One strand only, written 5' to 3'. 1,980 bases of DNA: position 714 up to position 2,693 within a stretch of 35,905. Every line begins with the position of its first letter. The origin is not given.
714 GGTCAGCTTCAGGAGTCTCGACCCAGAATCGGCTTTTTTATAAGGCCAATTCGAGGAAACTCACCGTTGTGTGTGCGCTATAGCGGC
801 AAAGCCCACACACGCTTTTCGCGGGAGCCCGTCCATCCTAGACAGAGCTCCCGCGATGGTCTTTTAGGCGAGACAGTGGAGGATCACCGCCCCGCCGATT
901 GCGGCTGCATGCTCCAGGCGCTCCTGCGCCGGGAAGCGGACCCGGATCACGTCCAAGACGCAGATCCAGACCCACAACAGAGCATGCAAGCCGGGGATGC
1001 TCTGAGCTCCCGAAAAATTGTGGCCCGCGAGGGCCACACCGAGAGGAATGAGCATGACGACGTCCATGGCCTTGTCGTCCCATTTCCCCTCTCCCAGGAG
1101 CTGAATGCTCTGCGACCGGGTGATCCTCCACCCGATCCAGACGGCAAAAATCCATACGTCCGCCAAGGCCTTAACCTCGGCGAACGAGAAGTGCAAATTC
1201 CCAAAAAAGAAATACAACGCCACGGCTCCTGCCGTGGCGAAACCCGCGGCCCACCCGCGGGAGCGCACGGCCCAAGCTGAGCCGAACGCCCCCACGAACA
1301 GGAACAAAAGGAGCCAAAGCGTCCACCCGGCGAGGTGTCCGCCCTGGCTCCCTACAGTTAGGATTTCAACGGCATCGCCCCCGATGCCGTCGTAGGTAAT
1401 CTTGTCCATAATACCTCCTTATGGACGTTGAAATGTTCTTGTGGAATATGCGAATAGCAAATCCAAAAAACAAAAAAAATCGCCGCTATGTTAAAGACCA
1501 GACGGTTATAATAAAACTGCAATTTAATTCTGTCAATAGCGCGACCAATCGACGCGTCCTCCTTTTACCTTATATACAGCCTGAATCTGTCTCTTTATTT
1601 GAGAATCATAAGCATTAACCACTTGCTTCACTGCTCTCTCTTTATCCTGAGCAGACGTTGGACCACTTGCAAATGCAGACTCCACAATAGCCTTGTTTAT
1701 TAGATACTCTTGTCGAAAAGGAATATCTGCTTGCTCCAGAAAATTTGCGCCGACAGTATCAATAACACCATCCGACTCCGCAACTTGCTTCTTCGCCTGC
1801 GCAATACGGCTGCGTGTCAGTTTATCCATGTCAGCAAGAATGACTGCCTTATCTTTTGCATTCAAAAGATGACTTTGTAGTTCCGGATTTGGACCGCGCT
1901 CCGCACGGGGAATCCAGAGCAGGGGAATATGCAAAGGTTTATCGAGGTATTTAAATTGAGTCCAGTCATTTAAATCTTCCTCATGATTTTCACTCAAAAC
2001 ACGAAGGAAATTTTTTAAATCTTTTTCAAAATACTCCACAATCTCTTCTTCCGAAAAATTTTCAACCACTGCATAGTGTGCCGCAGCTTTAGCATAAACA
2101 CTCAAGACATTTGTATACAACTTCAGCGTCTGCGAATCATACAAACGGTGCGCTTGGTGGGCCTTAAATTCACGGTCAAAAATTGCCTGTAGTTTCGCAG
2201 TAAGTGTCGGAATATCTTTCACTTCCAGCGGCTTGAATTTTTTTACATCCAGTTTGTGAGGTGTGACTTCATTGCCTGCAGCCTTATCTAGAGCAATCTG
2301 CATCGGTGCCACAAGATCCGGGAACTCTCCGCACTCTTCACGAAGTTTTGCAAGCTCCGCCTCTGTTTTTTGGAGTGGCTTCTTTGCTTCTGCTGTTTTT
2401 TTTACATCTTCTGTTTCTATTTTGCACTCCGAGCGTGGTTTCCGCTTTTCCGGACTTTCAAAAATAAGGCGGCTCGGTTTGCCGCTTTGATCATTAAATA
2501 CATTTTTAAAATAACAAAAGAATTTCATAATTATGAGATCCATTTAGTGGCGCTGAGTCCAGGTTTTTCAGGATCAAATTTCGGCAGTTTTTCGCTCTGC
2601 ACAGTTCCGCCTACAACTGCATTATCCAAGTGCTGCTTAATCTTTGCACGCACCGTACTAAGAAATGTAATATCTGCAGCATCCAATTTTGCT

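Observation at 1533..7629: Orphan four-gene operon built around a 1054-aa protein with a central two-helix membrane hairpin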

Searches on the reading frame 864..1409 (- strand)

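Call 3: search_protein_families(library=pfam, proteins=[window:864-1409:-], max_evalue=1)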
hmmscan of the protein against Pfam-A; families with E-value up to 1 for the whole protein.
window:864-1409:- (181 aa): 1 family
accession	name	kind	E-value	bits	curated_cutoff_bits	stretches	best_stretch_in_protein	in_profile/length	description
PF13493.11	DUF4118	-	0.39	10.9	28.4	1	34-91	28-83/107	Domain of unknown function (DUF4118)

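Call 4: search_protein_families(library=ncbifam, proteins=[window:864-1409:-], max_evalue=1)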
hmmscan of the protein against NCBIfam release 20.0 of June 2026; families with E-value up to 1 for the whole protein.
window:864-1409:- (181 aa): 1 family
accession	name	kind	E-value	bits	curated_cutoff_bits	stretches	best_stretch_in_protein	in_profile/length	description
TIGR04086.1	TIGR04086_membr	hypoth_equivalog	0.038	14.1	30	1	30-74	40-84/115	TIGR04086 family membrane protein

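Call 5: search_protein_families(library=phrogs, proteins=[window:864-1409:-], max_evalue=1)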
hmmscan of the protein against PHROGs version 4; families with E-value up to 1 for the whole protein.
window:864-1409:- (181 aa): 0 families

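Call 6: search_protein_families(library=padloc, proteins=[window:864-1409:-], max_evalue=1)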
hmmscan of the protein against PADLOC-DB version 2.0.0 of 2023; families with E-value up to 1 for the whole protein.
window:864-1409:- (181 aa): 0 families

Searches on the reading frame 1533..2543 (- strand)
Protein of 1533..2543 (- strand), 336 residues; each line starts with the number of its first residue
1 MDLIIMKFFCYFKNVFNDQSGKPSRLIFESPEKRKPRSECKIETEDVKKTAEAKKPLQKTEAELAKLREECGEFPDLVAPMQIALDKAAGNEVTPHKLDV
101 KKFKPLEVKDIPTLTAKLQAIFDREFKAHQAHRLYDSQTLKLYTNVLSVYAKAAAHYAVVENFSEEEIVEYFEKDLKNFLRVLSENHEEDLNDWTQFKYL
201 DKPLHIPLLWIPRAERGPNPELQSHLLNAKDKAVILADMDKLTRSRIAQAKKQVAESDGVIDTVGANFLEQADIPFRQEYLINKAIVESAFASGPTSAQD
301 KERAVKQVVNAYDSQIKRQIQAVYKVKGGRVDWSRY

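Call 3: search_protein_families(library=pfam, proteins=[window:1533-2543:-], max_evalue=1)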
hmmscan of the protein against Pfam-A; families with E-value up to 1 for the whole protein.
window:1533-2543:- (336 aa): 1 family
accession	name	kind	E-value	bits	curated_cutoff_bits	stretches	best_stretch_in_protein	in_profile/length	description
PF01593.30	Amino_oxidase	-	0.042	13.5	19.8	1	116-191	285-373/443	Flavin containing amine oxidoreductase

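Call 4: search_protein_families(library=ncbifam, proteins=[window:1533-2543:-], max_evalue=1)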
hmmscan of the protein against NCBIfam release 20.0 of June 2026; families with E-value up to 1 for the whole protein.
window:1533-2543:- (336 aa): 1 family
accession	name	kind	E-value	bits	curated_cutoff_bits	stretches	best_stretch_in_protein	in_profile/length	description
TIGR03064.1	sortase_srtB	equivalog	0.26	10.6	153.75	1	116-176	140-200/235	class B sortase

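Call 5: search_protein_families(library=phrogs, proteins=[window:1533-2543:-], max_evalue=1)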
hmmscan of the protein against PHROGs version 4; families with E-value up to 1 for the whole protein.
window:1533-2543:- (336 aa): 1 family
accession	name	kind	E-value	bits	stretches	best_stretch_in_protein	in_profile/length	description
phrog_20881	-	unknown function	0.38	11.6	0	25-73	55-102/189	-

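Call 6: search_protein_families(library=padloc, proteins=[window:1533-2543:-], max_evalue=1)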
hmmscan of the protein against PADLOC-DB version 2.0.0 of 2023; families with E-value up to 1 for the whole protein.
window:1533-2543:- (336 aa): 1 family
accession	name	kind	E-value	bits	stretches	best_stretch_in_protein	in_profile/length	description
PDLC04098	HerA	-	0.036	10.6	1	107-196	352-441/686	-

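Call 69: search_solved_structures(query=A4, max_evalue=1)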
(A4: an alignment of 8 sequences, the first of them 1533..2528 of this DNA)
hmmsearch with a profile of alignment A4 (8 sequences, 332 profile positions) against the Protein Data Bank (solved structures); distinct sequences matched with E-value up to 1: 2.
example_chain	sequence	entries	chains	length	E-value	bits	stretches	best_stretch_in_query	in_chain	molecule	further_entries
3vok_A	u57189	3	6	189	0.18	14.9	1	128-167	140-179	Transcriptional regulator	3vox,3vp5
8wrf_A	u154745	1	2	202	0.97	12.5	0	152-223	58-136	Probable transcriptional regulator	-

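Call 91: predict_structure(alignment_id=A7)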
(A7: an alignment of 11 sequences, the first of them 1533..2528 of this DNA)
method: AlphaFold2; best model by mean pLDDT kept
length: 331 residues; sequences in the alignment: 11
mean_pLDDT: 65.8   pTM: 0.53
mean pLDDT of the five models: 65.8, 64.8, 64.0, 63.9, 58.2
residues with pLDDT >= 90: 35; 70-90: 127; 50-70: 62; < 50: 107
segments of 3 or more residues with pLDDT < 50: 1-54, 56-60, 66-72, 85-96, 183-199, 203-205, 207-212
pLDDT, mean of each block of 10 residues (from residue 1): 31 34 33 37 38 46 45 51 49 50 79 86 66 68 77 74 81 72 47 44 47 66 87 93 94 88 85 87 67 85 90 90 83 51
secondary structure, 60 per line:
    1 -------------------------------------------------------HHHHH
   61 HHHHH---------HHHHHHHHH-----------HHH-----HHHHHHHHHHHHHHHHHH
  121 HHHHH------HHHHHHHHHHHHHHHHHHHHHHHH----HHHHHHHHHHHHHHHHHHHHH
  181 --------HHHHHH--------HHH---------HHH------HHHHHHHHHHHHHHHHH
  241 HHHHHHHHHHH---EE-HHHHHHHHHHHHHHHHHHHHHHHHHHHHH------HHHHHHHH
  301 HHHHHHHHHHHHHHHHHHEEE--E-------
elements in order: H56-65 H75-83 H103-125 H132-155 H160-180 H189-194 H224-251 H258-286 H293-318 E319-321
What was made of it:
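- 1533..2528 (-): g4: 331-aa core partner of g3. Its first 100 or so residues are disordered and carry the shared peptide (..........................). The rest is a helical bundle. The start follows g3's stop as TAA-tt-ATG. AlphaFold2 pLDDT is 65.8 (call 91).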

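Call 96: fold_search(model_id=the predicted structure, library=pdb)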
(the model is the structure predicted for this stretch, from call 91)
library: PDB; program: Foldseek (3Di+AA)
matches with E <= 10: 36; with E <= 0.001: 0
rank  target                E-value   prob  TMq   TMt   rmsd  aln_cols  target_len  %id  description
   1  2b8i                  1.5e+00  0.25  0.11  0.35  13.0        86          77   21  Crystal Structure and Functional Studies Reveal that PAS Factor from Vibrio vulnificus is a Novel Member of the Saposin- (released 2006-02-14)
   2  9cpb_3V               1.6e+00  0.10  0.11  0.16  42.7       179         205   18  Atomic model of bovine Fallopian tube cilia doublet microtubule (48-nm periodicity) (released 2024-10-30)
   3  8orm_I                2.0e+00  0.08  0.19  0.21  22.3       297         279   15  Cryo-EM structure of CAK-THZ1 (released 2023-08-30)
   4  8iyj_i                2.2e+00  0.08  0.11  0.14  38.7       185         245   15  Cryo-EM structure of the 48-nm repeat doublet microtubule from mouse sperm (released 2023-07-05)
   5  8tm9_A                3.9e+00  0.03  0.12  0.16  19.1       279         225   12  Computationally designed tunable C2 symmetric tandem repeat homodimer, D_3_633_8x bound to peptide (released 2024-12-11)
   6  9cpc_2K               4.0e+00  0.04  0.11  0.14  44.2       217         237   16  Atomic model of porcine brain ventricles cilia doublet microtubule (48-nm periodicity) (released 2024-10-23)
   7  4x3n_C                4.2e+00  0.05  0.17  0.20  17.8       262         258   13  Crystal structure of 34 kDa F-actin bundling protein from Dictyostelium discoideum (released 2015-09-16)
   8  4idn_A                4.2e+00  0.05  0.12  0.10  20.2       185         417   12  Human atlastin-1 1-446, C-his6, GppNHp (released 2013-01-09)
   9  3q8x_A                4.7e+00  0.12  0.11  0.36   9.3        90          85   12  Structure of a toxin-antitoxin system bound to its substrate (released 2011-03-09)
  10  6xbz_I                4.9e+00  0.03  0.17  0.19  22.5       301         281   15  Structure of the human CDK-activating kinase (released 2020-09-09)
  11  8qb8_A                4.9e+00  0.03  0.13  0.14  28.3       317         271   13  Lsp1 in native eisosome lattice bound to plasma membrane microdomain (released 2024-07-24)
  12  8iyj_j                5.2e+00  0.04  0.11  0.14  39.6       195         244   16  Cryo-EM structure of the 48-nm repeat doublet microtubule from mouse sperm (released 2023-07-05)
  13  4wyv_H                5.7e+00  0.02  0.10  0.13  15.6       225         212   14  Crystal Structure of Human Translin in Open Conformation (released 2014-11-26)
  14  5j0l_A                6.0e+00  0.14  0.16  0.34   7.5       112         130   12  De novo design of protein homo-oligomers with modular hydrogen bond network-mediated specificity (released 2016-07-06)
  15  2p5t_A                6.0e+00  0.09  0.11  0.35   9.8       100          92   10  Molecular and structural characterization of the PezAT chromosomal toxin-antitoxin system of the human pathogen Strept (released 2007-05-15)
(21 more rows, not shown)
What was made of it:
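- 1533..2528 (-): Foldseek against PDB gives best E 1.5 (call 96).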

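Call 107: search_protein_families(library=pfam, alignment_id=A7, max_evalue=0.01)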
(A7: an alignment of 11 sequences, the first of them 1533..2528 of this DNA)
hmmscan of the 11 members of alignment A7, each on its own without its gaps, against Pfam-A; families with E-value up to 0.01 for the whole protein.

A. member 1, window:1533-2528:- (331 aa): 0 families

B. families by the number of members that match (of 11 scanned): 0 families
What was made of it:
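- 1533..2528 (-): No Pfam or PDB hit (calls 3, 69, 107).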
